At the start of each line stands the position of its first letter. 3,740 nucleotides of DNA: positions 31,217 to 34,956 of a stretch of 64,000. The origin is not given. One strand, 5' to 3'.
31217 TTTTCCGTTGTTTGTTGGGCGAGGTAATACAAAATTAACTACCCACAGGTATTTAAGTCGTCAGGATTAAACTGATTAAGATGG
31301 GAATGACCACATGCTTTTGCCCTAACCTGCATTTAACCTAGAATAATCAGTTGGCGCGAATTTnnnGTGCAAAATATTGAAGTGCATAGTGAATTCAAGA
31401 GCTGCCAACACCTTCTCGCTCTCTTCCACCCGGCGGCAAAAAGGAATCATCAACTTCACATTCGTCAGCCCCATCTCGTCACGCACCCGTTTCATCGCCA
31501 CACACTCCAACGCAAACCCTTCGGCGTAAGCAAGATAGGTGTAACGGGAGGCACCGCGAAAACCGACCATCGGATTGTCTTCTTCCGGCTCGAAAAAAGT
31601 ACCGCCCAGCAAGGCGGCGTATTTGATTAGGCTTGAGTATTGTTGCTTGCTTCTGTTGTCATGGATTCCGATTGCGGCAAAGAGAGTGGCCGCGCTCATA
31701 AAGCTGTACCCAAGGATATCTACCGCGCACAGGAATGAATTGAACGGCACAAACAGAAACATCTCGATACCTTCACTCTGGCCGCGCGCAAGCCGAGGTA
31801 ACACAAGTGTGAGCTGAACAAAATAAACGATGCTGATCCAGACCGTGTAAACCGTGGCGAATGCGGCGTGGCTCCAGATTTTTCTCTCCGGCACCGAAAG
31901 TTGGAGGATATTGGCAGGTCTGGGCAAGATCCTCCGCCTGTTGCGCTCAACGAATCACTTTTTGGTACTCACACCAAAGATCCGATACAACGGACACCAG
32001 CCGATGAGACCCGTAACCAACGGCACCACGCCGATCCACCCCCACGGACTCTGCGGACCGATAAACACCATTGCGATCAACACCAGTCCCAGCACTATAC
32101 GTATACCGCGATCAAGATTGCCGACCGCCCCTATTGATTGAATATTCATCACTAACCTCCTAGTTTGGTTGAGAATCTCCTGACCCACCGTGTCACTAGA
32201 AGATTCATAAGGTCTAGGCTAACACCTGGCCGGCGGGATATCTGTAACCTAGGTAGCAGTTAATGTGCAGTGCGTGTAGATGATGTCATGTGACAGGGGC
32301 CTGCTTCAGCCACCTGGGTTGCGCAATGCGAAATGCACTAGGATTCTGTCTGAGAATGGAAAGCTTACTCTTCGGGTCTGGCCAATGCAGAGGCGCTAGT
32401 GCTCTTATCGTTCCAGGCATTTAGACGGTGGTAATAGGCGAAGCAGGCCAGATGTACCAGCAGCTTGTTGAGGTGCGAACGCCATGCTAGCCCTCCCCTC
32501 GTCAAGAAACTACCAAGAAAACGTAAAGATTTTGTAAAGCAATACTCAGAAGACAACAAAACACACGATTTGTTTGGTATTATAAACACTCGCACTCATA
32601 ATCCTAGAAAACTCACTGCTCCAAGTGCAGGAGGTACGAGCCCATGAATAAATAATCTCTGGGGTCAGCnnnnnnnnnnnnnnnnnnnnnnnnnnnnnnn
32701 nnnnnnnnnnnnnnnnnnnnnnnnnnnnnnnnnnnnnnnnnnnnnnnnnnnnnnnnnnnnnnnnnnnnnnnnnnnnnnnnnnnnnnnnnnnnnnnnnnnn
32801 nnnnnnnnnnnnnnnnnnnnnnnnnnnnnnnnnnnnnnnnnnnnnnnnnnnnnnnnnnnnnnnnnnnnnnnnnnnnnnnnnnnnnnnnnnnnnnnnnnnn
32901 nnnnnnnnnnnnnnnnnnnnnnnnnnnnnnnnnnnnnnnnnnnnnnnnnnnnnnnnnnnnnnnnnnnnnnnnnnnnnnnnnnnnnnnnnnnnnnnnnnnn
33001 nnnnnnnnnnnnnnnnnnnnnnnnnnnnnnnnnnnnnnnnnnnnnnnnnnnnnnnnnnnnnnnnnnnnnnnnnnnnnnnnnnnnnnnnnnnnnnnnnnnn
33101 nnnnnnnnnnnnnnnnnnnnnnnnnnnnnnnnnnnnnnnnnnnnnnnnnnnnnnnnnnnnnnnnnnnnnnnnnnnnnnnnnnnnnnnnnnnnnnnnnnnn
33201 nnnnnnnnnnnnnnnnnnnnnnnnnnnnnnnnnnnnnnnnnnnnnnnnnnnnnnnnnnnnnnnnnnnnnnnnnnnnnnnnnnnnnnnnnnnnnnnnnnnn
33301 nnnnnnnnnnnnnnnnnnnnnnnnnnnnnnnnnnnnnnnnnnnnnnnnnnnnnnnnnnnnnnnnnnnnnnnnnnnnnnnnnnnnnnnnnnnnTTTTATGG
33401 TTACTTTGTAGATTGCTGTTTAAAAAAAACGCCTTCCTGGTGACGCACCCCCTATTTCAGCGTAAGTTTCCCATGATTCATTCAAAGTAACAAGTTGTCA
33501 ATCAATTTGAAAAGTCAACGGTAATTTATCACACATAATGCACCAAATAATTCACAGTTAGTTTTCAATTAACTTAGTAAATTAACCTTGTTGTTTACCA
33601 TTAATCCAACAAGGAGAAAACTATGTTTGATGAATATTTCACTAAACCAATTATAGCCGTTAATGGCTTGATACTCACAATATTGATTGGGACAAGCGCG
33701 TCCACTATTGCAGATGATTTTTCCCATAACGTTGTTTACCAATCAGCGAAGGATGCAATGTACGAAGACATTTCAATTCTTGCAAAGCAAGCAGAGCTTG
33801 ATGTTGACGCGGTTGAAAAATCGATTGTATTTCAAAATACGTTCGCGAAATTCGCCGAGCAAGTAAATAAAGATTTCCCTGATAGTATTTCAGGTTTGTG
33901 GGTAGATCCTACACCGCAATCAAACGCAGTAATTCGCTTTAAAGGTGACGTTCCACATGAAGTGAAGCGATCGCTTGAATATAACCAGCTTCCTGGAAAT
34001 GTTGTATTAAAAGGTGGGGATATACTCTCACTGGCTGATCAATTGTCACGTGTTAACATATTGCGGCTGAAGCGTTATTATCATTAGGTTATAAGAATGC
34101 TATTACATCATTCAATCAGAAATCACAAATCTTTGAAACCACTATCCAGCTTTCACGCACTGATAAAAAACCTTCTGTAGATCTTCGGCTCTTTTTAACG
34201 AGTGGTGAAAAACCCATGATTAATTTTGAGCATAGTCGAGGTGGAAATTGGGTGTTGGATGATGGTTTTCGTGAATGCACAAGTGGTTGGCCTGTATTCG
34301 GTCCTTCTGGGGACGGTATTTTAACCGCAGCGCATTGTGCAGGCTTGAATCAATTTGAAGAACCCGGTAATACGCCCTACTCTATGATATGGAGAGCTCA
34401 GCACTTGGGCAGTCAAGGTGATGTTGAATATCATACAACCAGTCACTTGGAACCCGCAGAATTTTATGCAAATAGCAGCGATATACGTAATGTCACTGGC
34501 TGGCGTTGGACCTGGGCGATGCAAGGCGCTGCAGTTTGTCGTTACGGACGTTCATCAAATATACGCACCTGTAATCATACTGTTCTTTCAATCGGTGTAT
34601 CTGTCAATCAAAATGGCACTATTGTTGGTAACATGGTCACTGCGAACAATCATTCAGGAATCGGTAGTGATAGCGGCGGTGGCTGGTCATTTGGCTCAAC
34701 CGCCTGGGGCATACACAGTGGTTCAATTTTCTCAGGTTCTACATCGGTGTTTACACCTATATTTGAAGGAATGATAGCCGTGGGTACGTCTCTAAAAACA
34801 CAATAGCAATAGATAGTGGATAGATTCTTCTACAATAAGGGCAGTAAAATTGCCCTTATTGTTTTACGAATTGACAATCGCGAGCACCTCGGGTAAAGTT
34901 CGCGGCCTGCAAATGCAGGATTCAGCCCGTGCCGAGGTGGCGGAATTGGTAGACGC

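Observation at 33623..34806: Alpha-lytic-protease-like gene split into a pro-region ORF and a signal-less catalytic ORF by an apparent frameshift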

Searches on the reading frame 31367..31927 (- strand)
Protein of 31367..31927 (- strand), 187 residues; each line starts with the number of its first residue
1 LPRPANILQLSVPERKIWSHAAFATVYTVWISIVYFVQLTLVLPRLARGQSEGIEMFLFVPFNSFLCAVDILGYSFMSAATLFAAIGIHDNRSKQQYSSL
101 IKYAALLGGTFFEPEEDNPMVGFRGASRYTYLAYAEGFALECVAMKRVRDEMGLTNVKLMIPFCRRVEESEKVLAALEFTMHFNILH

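Call 27: search_protein_families(library=pfam, proteins=[window:31367-31927:-], max_evalue=0.001)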
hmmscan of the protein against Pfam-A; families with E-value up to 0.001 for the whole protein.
window:31367-31927:- (187 aa): 1 family
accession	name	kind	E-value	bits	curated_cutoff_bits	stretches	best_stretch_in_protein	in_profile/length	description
PF02896.24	PEP-utilizers_C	-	1.4e-07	31.5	22.8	1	112-178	97-158/293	PEP-utilising enzyme, PEP-binding domain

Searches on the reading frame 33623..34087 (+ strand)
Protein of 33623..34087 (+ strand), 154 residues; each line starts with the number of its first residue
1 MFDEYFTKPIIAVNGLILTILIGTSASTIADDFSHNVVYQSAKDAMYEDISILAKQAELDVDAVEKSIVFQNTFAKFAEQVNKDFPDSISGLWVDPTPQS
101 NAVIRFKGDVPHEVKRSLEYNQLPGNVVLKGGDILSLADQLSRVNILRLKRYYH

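Call 6: search_protein_families(library=pfam, proteins=[window:33623-34084:+], max_evalue=1)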
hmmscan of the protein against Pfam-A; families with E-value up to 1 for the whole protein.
window:33623-34084:+ (154 aa): 2 families
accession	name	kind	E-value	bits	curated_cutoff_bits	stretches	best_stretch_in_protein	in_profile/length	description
PF21894.1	N4_RNAP_helical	-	0.14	12.5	27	1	11-96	51-130/216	Bacteriophage N4 RNA polymerase, helical domain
PF02814.20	UreE_N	-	0.16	12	26.9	1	123-139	42-58/62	UreE urease accessory protein, N-terminal domain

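Call 7: search_protein_families(library=ncbifam, proteins=[window:33623-34084:+], max_evalue=1)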
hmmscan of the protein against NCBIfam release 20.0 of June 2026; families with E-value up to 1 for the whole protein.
window:33623-34084:+ (154 aa): 2 families
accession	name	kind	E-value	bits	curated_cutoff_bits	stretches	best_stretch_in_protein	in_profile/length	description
NF004534.0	PRK05884.1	equivalog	0.069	12.6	244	1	28-99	16-81/224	SDR family oxidoreductase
TIGR00236.1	wecB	equivalog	0.13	11.4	210.15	1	51-105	103-157/366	non-hydrolyzing UDP-N-acetylglucosamine 2-epimerase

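Call 14: find_encoding_contigs(protein=window:33623-34087:+, flank=3000, max_places=10)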
Protein window:33623-34087:+ (154 aa): 4 contigs read that carry it; 1 place shown.
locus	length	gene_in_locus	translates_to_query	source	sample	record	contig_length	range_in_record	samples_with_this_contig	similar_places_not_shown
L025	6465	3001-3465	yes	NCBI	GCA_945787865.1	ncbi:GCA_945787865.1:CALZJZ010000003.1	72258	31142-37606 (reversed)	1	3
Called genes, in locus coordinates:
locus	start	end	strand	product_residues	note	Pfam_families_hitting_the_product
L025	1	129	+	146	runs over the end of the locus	PF20432:Xre-like-HTH (weak), PF09722:Xre_MbcA_ParS_C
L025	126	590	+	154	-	PF08808:RES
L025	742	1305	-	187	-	PF02896:PEP-utilizers_C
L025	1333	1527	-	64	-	PF11127:YgaP-like_TM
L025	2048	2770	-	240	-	PF04338:DUF481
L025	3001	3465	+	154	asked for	-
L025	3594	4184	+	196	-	-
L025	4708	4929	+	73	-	-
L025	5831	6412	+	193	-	-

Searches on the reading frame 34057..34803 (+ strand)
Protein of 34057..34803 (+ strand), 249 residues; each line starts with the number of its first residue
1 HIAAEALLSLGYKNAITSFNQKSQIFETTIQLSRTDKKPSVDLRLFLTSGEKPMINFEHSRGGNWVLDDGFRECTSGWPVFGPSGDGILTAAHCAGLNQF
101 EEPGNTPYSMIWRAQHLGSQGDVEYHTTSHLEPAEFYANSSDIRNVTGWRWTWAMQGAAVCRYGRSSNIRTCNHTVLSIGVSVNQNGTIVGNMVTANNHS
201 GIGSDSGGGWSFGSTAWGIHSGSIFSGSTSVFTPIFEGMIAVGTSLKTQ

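Call 6: search_protein_families(library=pfam, proteins=[window:34057-34803:+], max_evalue=1)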
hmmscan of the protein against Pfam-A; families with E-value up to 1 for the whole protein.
window:34057-34803:+ (249 aa): 0 families

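Call 7: search_protein_families(library=ncbifam, proteins=[window:34057-34803:+], max_evalue=1)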
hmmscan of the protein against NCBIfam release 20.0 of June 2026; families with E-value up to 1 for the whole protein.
window:34057-34803:+ (249 aa): 0 families

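Call 8: search_solved_structures(query=window:34057-34803:+, max_evalue=10, show_alignments=3)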
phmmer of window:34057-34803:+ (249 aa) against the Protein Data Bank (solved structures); distinct sequences matched with E-value up to 10: 10.
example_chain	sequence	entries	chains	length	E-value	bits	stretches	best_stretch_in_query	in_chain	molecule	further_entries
2sfa_A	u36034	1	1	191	9.8e-05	24.9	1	62-246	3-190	SERINE PROTEINASE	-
5mrt_A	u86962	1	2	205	0.00012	24.6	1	72-223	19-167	Lytic endopeptidase preproenzyme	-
2pfe_A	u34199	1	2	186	0.0016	20.9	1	70-237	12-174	Alkaline serine protease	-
1hpg_A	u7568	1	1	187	0.0048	19.3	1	70-245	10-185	Glutamic acid specific protease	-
5mrr_A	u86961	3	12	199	0.031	16.7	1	73-224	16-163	Lytic endopeptidase preproenzyme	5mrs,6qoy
1cso_E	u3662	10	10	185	0.12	14.7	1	133-246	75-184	PROTEINASE B | PROTEINASE B (SGPB) | STREPTOMYCES GRISEUS PROTEINASE B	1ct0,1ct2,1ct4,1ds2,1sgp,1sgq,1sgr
3c2e_A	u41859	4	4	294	0.47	12.8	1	128-195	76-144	Nicotinate-nucleotide pyrophosphorylase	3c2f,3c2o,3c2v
3c2r_A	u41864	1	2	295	0.47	12.8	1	128-195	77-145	Nicotinate-nucleotide pyrophosphorylase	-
1sgd_E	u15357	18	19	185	0.73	12.2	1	133-246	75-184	Streptogrisin B | Streptogrisin B, Protease B | Streptogrisin B, Proteinase B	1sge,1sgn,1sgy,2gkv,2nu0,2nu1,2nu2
4tym_A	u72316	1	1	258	0.96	11.8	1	99-165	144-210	Purine nucleoside phosphorylase DeoD-type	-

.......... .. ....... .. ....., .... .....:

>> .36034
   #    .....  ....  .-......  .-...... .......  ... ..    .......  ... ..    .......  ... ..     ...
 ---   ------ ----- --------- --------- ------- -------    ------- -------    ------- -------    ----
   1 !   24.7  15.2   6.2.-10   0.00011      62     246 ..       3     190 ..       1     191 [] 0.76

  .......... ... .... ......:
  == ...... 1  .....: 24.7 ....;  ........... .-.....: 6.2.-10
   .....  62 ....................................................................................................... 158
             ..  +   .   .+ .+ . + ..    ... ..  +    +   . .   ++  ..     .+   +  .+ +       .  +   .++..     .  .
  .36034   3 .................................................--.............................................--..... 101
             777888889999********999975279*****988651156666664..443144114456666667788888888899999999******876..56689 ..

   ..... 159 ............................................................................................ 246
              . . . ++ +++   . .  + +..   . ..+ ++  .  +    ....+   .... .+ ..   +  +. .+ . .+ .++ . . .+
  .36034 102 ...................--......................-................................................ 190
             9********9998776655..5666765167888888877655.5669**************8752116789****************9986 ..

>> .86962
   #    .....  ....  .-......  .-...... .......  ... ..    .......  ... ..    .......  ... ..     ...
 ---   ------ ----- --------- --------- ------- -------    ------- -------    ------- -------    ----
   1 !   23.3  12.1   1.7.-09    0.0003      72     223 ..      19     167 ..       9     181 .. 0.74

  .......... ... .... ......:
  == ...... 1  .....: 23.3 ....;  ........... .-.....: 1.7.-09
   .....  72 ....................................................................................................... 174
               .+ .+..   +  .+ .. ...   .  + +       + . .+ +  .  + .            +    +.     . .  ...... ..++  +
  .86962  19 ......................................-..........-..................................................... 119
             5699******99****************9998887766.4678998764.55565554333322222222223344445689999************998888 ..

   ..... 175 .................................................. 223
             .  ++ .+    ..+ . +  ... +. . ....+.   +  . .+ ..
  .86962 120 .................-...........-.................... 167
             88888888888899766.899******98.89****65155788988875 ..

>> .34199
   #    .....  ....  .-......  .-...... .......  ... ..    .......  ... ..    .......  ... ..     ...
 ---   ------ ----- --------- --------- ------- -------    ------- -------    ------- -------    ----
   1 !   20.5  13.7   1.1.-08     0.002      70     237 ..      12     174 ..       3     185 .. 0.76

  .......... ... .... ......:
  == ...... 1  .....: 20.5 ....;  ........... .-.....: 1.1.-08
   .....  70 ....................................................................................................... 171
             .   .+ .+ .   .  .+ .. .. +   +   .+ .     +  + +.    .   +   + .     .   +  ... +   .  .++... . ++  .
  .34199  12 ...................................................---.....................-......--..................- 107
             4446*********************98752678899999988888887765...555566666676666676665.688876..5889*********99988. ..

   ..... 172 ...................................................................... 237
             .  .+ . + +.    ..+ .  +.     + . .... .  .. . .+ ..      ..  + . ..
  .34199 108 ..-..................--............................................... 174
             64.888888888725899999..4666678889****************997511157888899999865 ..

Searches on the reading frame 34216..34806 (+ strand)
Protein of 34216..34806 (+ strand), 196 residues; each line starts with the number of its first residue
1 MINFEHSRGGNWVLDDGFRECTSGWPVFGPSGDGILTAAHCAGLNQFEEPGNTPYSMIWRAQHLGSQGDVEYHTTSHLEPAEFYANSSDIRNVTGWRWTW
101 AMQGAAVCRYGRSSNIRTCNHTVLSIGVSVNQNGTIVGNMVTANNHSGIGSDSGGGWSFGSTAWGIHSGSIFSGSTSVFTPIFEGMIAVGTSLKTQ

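Call 6: search_protein_families(library=pfam, proteins=[window:34216-34803:+], max_evalue=1)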
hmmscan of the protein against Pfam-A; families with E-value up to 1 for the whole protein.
window:34216-34803:+ (196 aa): 0 families

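Call 13: find_encoding_contigs(protein=window:34216-34806:+, flank=3000, max_places=10)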
Protein window:34216-34806:+ (196 aa): 4 contigs read that carry it; 1 place shown.
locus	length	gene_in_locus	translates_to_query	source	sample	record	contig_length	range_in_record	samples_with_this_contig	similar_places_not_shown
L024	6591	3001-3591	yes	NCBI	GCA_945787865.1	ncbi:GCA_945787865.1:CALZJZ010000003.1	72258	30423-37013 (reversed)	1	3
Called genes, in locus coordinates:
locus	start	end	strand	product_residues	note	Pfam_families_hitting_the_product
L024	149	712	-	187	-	PF02896:PEP-utilizers_C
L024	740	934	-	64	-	PF11127:YgaP-like_TM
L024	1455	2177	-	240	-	PF04338:DUF481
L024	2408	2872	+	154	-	-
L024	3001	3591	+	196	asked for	-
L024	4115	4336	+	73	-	-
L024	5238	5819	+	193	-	-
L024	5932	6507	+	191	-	-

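Call 15: list_cluster_members(proteins=[window:34216-34803:+, window:33623-34084:+, window:32670-33389:-])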
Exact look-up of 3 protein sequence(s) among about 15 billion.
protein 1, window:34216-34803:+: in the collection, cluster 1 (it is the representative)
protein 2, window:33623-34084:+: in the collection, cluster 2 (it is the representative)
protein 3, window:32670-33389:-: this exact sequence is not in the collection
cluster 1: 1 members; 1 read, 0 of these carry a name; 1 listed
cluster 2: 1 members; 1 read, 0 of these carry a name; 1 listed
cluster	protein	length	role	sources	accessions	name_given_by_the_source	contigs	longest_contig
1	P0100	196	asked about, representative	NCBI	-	-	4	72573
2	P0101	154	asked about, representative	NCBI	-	-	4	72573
